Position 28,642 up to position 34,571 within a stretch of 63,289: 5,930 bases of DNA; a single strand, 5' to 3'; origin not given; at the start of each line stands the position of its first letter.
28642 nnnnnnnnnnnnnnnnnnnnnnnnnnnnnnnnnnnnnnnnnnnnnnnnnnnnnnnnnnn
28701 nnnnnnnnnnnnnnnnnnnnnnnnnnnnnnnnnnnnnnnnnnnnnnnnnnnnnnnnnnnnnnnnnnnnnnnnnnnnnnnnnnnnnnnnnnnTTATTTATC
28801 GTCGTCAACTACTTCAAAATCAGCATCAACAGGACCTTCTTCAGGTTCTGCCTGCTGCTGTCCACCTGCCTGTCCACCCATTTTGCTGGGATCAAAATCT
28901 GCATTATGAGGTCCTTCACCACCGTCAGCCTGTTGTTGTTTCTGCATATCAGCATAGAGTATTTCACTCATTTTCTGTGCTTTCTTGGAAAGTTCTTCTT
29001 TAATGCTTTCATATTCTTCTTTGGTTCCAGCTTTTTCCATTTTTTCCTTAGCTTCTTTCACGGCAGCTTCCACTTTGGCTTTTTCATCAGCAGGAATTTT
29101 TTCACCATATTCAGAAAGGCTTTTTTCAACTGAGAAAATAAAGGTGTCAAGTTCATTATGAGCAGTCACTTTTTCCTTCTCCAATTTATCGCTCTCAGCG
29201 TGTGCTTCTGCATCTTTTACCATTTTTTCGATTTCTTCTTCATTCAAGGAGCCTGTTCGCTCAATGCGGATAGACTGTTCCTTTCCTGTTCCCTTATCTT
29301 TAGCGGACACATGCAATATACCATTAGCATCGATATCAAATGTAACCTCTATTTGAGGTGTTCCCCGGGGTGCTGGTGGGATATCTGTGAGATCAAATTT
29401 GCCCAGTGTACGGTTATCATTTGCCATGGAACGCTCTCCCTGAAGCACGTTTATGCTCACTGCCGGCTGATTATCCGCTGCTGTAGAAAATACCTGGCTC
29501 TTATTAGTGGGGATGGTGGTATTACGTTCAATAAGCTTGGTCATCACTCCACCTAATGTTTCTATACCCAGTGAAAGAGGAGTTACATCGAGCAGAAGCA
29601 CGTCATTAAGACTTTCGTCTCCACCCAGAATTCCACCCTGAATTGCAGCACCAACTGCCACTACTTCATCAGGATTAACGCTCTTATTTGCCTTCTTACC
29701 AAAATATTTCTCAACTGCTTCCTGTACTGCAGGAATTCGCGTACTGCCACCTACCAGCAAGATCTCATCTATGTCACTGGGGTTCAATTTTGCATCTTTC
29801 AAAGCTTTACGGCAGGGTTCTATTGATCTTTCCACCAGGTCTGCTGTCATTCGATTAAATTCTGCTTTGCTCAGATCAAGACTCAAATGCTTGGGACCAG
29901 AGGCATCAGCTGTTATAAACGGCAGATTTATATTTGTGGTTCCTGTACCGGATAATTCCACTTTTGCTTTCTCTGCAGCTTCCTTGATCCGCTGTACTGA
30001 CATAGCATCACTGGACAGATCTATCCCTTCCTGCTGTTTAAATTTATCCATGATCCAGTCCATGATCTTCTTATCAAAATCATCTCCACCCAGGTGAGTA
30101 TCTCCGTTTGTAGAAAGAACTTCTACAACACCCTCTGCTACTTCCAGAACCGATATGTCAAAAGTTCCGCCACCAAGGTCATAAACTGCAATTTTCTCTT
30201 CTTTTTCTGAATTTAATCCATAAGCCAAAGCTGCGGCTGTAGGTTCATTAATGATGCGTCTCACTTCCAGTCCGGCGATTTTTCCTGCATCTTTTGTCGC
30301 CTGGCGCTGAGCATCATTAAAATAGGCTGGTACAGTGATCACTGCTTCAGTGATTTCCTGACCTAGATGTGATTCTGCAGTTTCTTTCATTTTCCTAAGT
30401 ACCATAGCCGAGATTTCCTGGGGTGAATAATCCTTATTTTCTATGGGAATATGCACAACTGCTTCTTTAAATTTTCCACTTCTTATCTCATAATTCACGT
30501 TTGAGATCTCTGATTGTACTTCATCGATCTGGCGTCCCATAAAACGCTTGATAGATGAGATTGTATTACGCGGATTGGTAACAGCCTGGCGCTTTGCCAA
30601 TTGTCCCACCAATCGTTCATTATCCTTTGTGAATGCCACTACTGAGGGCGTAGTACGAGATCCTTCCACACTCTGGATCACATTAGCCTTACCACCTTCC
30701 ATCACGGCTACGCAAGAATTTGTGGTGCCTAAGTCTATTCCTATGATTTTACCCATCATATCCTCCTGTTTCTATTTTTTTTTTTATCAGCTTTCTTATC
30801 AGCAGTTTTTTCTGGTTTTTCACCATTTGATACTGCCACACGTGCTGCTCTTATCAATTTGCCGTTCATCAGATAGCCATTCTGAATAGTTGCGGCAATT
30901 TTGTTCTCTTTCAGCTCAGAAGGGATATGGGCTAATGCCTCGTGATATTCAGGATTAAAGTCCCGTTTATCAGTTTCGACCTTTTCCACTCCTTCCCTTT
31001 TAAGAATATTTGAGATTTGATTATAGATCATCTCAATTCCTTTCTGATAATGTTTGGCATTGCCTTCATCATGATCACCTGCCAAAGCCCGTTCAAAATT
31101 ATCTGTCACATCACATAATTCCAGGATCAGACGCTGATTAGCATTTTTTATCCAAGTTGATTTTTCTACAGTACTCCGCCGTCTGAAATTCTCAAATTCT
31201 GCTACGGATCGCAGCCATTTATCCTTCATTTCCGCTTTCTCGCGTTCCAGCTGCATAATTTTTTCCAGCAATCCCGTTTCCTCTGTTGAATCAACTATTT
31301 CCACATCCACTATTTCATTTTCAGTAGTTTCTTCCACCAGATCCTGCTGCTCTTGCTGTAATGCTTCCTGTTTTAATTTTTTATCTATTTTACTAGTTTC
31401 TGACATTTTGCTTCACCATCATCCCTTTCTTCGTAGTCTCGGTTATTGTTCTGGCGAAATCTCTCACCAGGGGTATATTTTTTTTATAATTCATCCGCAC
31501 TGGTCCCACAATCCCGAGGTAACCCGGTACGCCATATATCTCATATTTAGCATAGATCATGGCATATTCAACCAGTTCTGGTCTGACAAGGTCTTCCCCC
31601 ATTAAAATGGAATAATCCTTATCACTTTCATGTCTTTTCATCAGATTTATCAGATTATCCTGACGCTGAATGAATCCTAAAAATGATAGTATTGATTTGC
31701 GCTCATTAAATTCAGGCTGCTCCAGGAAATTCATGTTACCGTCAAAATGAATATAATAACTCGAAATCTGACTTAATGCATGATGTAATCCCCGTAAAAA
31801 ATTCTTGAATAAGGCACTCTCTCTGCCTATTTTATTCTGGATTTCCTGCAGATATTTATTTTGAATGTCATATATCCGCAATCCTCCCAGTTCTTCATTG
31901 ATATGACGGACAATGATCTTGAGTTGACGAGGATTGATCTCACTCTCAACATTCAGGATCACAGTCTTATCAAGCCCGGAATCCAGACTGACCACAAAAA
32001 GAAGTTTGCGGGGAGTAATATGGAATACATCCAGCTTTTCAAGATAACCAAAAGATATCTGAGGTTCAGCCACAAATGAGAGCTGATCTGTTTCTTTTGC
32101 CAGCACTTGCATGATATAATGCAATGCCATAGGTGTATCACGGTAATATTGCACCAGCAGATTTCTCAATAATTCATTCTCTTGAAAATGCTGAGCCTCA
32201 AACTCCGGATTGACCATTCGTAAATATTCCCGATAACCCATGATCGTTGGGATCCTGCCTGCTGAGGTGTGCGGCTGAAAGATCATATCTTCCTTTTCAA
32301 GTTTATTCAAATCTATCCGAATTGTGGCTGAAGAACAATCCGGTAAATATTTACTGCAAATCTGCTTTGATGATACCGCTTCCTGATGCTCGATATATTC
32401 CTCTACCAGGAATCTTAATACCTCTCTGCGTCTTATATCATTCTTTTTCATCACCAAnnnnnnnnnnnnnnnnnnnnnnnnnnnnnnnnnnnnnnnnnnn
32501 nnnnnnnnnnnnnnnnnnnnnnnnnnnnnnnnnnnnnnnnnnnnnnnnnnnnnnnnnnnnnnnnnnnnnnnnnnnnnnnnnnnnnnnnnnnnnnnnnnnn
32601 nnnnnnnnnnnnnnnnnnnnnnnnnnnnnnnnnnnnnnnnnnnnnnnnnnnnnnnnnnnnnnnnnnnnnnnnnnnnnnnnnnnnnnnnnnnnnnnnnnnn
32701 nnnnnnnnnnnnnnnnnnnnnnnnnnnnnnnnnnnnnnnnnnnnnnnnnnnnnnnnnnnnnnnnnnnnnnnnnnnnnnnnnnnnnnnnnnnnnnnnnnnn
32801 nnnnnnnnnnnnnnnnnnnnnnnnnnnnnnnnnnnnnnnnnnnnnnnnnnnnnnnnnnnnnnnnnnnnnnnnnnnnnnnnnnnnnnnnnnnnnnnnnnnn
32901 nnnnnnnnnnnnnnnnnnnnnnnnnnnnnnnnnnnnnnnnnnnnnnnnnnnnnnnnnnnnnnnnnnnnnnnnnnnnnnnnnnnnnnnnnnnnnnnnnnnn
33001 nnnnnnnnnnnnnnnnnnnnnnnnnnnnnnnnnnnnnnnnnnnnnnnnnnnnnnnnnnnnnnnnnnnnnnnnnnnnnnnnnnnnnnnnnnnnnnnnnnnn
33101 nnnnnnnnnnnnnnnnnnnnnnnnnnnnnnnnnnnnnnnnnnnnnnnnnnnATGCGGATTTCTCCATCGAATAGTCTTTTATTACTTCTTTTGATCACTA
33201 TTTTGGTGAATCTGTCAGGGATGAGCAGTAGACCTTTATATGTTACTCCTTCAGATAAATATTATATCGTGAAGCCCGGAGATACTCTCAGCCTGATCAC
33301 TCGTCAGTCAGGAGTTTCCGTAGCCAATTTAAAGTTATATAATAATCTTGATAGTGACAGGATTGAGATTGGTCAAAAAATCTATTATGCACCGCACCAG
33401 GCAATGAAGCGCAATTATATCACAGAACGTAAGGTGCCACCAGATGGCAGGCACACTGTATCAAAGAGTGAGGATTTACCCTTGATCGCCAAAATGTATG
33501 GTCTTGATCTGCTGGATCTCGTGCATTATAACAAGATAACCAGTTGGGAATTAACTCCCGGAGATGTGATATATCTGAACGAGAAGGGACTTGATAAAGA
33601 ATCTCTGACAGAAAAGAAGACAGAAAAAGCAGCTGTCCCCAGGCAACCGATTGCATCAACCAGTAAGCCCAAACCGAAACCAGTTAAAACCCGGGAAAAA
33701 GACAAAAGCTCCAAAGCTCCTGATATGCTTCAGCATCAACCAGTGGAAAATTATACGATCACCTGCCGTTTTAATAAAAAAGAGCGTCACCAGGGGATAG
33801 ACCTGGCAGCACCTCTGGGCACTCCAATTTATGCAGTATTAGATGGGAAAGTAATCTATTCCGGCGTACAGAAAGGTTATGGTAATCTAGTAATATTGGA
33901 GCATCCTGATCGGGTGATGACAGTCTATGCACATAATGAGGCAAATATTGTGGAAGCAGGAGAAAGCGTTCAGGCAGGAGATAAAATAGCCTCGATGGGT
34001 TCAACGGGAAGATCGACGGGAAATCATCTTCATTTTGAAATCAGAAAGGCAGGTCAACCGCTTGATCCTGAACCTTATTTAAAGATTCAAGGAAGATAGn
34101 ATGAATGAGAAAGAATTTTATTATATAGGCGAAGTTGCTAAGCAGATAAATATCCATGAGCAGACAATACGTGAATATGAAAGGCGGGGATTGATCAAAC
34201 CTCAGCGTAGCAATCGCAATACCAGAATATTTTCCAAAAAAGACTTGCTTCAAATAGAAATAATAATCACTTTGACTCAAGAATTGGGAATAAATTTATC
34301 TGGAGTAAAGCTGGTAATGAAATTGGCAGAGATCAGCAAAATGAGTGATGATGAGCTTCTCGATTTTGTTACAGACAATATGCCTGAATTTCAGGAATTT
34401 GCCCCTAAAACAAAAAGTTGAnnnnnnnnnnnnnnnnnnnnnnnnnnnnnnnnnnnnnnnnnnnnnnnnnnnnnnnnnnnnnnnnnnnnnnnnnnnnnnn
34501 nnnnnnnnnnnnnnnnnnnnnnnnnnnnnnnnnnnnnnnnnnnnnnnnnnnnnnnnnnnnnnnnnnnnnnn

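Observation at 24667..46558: Two REC-PP2C-HATPase paralogs with reciprocally dead catalytic domains (split partner-switch)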

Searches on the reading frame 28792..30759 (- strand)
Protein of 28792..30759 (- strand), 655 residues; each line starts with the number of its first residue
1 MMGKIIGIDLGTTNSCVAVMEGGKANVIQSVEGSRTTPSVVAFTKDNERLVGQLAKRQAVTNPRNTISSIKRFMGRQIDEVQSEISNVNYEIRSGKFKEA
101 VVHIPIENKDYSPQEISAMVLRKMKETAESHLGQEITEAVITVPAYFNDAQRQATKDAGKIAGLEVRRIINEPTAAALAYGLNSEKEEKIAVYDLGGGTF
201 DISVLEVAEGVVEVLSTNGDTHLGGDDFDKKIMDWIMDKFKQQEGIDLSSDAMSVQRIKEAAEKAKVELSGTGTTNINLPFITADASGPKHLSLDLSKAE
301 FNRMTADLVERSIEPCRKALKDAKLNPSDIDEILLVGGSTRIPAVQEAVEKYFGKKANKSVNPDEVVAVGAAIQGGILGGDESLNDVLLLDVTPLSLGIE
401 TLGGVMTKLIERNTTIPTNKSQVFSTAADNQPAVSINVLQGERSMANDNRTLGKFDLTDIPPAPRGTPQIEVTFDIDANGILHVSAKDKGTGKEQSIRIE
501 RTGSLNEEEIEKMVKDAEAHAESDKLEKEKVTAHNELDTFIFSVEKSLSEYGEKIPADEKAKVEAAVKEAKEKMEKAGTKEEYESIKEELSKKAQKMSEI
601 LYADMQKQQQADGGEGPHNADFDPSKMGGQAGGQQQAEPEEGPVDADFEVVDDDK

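Call 9: search_protein_families(library=pfam, proteins=[window:28792-30759:-], max_evalue=0.001)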
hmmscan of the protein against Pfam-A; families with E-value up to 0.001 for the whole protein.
window:28792-30759:- (655 aa): 2 families
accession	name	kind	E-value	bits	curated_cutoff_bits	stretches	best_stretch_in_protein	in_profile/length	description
PF00012.26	HSP70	-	7.4e-262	870.3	20.6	1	5-602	1-598/599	Hsp70 protein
PF06723.19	MreB_Mbl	-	3.9e-20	72.4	27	1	116-372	73-316/327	MreB/Mbl protein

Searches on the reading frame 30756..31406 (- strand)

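Call 9: search_protein_families(library=pfam, proteins=[window:30756-31406:-], max_evalue=0.001)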
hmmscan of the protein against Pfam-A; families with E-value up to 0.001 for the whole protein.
window:30756-31406:- (216 aa): 1 family
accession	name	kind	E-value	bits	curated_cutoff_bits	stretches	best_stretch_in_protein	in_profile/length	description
PF01025.24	GrpE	-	8.2e-41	139.9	25.8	1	40-193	10-164/165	GrpE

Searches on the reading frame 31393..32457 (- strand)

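Call 9: search_protein_families(library=pfam, proteins=[window:31393-32457:-], max_evalue=0.001)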
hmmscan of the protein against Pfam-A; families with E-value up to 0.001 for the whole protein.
window:31393-32457:- (354 aa): 2 families
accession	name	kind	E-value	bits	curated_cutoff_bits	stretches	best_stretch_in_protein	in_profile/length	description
PF01628.27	HrcA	-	2.8e-39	135.8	22.2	1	112-328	4-215/215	HrcA protein C terminal domain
PF08220.18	HTH_DeoR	-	0.00038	20.6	21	0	20-64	7-49/57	DeoR-like helix-turn-helix domain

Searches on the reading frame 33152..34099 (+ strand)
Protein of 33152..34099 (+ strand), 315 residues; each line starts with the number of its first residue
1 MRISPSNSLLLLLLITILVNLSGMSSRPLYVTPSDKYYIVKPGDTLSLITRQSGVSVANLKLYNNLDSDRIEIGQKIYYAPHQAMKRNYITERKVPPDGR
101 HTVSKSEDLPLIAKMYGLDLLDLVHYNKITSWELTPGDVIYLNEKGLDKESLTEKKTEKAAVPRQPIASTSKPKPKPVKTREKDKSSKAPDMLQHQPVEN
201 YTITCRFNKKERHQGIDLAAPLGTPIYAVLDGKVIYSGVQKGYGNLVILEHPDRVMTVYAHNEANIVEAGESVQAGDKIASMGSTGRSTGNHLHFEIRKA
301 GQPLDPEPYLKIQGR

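Call 8: search_protein_families(library=pfam, proteins=[window:33152-34099:+], max_evalue=0.001)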
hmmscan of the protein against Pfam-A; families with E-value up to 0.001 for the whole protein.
window:33152-34099:+ (315 aa): 2 families
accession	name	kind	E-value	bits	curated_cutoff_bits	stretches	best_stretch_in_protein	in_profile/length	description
PF01551.29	Peptidase_M23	-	1.2e-36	125.2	28.7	1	212-306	2-96/96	Peptidase family M23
PF01476.26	LysM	-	2.3e-17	63.1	20.9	1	38-77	1-40/43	LysM domain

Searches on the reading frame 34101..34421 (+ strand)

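Call 8: search_protein_families(library=pfam, proteins=[window:34101-34421:+], max_evalue=0.001)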
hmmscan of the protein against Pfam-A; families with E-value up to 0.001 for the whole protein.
window:34101-34421:+ (106 aa): 4 families
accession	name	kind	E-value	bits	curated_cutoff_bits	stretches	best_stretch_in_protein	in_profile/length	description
PF13411.12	MerR_1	-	1.1e-16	61.1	21.6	1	7-74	1-67/69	MerR HTH family regulatory protein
PF00376.29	MerR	-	4.2e-11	42.9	28.2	1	9-44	2-38/38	MerR family regulatory protein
PF13591.12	MerR_2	-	6e-11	42.4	29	1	9-76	3-69/84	MerR HTH family regulatory protein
PF12728.13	HTH_17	-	6.7e-05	23.5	27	1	9-51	4-45/51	Helix-turn-helix domain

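Call 34: search_protein_families(library=ncbifam, proteins=[window:34101-34421:+], max_evalue=0.001)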
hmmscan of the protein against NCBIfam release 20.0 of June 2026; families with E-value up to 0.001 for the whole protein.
window:34101-34421:+ (106 aa): 16 families
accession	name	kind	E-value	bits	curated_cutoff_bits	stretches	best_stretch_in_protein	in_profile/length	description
NF047375.1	HeatShock_HspR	equivalog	6.8e-22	77.3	105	1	5-80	2-77/92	heat shock protein transcriptional repressor HspR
NF047377.1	heat_HspR_dupli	exception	7.1e-21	74.7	300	1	5-79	4-79/214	heat shock protein transcriptional repressor HspR, fused homodimer type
TIGR02051.1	MerR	equivalog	6.6e-12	45.8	150.85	1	9-83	2-76/124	mercury resistance transcriptional regulator MerR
NF007069.0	PRK09514.1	equivalog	1.2e-09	38.3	143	1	7-75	2-70/141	Zn(2+)-responsive transcriptional regulator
TIGR02044.1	CueR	equivalog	5.7e-09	36.1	147.4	1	9-79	3-73/127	Cu(I)-responsive transcriptional regulator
TIGR02043.1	ZntR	equivalog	7.3e-09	35.9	167.95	1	7-74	2-69/131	Zn(2+)-responsive transcriptional regulator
TIGR02047.1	CadR-PbrR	equivalog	3.4e-08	33.6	151.45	1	9-80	3-74/127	Cd(II)/Pb(II)-responsive transcriptional regulator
NF053782.1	ChlnTransRegdde3219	equivalog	5.7e-08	32.6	450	1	1-71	1-71/278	choline utilization transcriptional activator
NF011617.0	PRK15043.1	equivalog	8.6e-08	31.8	417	1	6-76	3-73/243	HTH-type transcriptional regulator MlrA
TIGR01950.1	SoxR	equivalog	1.1e-07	31.7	116.9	1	9-73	4-67/142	redox-sensitive transcriptional activator SoxR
NF053740.1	TransRegTnrAGPos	equivalog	1.2e-06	28.7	140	1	3-79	9-84/108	hypothetical protein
NF041849.1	trans_regNmlR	equivalog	2.1e-06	27.8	175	1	9-98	3-92/117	stress response transcriptional regulator NmlR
NF050798.1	TF_FtsR_Actino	equivalog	3.9e-06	27.1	150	1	22-70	21-69/223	transcriptional regulator FtsR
NF007617.0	PRK10265.1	equivalog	4.3e-05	23.4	138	1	7-82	8-84/101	chaperone modulator CbpM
NF007590.0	PRK10227.1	equivalog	0.00013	22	244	1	9-70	3-64/135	Cu(I)-responsive transcriptional regulator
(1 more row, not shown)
